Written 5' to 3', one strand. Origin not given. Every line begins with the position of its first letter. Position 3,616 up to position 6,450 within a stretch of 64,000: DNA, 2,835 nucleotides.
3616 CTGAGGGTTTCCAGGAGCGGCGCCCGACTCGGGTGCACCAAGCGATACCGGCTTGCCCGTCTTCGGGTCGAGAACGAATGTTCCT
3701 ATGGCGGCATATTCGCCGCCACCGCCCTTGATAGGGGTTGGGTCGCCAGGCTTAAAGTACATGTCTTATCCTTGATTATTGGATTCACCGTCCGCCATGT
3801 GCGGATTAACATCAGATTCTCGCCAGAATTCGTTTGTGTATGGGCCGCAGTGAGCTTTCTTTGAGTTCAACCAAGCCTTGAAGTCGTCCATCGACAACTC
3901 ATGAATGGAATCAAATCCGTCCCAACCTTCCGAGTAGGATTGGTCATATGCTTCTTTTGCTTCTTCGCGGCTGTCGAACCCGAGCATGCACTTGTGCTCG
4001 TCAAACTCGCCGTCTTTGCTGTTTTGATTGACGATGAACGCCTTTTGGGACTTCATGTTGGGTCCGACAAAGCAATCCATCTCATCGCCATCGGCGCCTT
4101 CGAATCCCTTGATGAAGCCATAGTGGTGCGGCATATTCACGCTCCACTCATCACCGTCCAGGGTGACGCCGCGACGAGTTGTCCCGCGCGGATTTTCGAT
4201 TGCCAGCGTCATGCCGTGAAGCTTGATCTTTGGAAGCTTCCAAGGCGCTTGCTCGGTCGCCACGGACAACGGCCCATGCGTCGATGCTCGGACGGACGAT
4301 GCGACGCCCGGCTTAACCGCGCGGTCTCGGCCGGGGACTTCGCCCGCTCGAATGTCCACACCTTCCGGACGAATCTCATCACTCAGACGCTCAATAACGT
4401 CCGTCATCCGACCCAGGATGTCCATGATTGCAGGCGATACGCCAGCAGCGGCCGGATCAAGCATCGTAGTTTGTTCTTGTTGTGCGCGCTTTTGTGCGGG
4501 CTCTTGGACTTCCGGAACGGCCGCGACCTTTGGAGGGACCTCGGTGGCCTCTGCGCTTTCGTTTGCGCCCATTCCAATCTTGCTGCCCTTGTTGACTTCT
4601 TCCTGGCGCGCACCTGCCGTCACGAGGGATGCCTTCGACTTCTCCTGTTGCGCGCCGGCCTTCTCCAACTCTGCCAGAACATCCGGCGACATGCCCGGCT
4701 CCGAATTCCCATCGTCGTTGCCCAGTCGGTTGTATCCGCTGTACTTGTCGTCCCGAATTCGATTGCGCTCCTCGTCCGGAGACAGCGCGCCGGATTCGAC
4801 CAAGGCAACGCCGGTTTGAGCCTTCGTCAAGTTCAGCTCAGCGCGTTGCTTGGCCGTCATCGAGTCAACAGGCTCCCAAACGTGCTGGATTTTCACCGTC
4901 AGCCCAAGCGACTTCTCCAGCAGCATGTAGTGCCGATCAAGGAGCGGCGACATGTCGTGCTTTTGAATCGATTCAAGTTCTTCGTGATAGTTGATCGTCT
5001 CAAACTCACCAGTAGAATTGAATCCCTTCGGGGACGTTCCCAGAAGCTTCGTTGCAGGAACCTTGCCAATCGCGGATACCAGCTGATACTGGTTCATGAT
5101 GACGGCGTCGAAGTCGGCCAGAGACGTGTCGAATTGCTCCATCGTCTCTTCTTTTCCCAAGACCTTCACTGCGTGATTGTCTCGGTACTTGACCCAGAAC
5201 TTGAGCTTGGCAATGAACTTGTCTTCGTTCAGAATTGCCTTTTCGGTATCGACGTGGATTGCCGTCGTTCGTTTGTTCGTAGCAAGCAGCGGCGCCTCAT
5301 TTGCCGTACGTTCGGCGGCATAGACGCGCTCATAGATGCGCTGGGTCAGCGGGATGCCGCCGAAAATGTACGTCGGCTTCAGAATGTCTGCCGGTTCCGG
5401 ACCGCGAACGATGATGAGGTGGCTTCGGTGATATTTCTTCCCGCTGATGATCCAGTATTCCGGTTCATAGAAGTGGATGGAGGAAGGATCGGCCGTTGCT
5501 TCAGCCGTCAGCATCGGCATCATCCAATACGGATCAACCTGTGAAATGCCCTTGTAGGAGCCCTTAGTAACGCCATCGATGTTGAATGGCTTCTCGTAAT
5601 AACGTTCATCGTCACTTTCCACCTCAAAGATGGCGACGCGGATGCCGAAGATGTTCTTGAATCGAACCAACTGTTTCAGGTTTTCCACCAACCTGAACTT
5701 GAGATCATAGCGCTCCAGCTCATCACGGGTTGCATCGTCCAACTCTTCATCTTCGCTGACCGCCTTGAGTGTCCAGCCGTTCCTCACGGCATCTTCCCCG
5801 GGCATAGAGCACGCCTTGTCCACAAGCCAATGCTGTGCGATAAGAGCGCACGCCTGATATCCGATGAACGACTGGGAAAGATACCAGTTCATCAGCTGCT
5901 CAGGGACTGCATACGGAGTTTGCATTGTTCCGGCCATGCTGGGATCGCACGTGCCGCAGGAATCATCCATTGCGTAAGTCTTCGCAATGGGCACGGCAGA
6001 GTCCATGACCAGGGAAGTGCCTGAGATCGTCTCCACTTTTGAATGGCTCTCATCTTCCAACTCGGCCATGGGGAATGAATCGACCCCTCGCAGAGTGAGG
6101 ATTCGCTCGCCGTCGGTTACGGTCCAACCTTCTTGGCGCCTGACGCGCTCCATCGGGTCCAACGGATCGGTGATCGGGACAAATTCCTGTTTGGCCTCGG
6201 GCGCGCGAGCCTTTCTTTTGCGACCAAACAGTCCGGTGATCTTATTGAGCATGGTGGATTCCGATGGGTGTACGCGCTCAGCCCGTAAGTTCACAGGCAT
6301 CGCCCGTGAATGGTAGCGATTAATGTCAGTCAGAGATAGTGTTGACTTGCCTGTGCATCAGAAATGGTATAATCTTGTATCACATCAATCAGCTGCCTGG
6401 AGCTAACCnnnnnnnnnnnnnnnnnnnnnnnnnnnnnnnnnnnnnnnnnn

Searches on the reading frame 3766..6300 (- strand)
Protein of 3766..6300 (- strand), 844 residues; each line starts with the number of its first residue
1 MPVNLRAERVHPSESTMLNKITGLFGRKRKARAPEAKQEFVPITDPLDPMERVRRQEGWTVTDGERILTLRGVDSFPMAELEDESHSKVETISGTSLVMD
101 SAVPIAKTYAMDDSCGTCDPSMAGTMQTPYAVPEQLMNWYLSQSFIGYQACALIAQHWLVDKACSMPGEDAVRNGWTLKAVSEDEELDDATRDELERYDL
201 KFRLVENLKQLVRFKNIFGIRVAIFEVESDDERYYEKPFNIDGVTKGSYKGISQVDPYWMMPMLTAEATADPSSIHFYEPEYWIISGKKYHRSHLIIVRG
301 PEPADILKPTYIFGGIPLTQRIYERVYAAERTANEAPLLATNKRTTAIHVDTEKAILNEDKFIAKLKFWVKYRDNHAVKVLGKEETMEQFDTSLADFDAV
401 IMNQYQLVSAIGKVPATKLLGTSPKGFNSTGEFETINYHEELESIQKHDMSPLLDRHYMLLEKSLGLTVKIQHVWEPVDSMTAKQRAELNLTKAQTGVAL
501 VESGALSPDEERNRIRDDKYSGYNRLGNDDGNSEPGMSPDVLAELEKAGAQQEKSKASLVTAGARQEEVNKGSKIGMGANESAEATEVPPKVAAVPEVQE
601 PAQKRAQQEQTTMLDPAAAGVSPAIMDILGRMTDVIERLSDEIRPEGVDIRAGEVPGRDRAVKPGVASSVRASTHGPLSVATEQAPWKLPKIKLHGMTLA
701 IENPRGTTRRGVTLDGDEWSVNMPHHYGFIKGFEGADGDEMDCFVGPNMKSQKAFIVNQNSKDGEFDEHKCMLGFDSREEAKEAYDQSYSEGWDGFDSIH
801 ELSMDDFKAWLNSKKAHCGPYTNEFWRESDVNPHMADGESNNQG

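Call 4: search_protein_families(library=pfam, proteins=[window:3766-6300:-], max_evalue=0.01)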
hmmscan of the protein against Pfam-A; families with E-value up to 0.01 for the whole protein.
window:3766-6300:- (844 aa): 2 families
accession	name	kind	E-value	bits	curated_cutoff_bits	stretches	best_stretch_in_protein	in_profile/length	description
PF06381.16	Phage_portal_3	-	2.9e-90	303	33.8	1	148-496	1-354/357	Phage portal protein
PF18823.6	InPase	-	1.2e-48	164.8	26.8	1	683-812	5-135/135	Inorganic Pyrophosphatase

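Call 6: search_protein_families(library=phrogs, proteins=[window:3766-6300:-], max_evalue=0.01)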
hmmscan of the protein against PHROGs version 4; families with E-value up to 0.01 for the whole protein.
window:3766-6300:- (844 aa): 15 families
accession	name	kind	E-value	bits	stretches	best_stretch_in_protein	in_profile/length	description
phrog_4660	-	head and packaging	0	1132.5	1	26-823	9-764/765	minor head protein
phrog_146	-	head and packaging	7.2e-84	283.7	1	96-578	21-492/587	portal protein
phrog_15528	-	head and packaging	4e-45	155.5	1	137-566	53-500/794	portal protein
phrog_30335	-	unknown function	1.2e-36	126.4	1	666-813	747-894/2900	-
phrog_37402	-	unknown function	1.4e-34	119.6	1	654-814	1080-1242/2639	-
phrog_4272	-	unknown function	1.9e-33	116.9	1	661-815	108-259/764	-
phrog_10089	-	moron, auxiliary metabolic gene and host takeover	8.6e-32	110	1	587-815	839-1026/4647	DarB-like antirestriction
phrog_938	-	lysis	9.8e-30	103.4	1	668-826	1488-1650/2185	endolysin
phrog_5143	-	unknown function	8.7e-29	100.3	1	683-812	718-850/2204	-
phrog_20705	-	head and packaging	3.9e-27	95.8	1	687-815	28-158/690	virion structural protein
phrog_29900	-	unknown function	6.7e-27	94.7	1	665-813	753-904/1028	-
phrog_33607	-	unknown function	1.9e-22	80.9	1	697-815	116-232/287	-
phrog_30637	-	unknown function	5e-18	65.4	1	287-537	2-259/1119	-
phrog_12751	-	unknown function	1.7e-09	38.3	1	316-544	12-249/283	-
phrog_15615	-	head and packaging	0.0066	16.9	0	154-293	41-172/194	virion structural protein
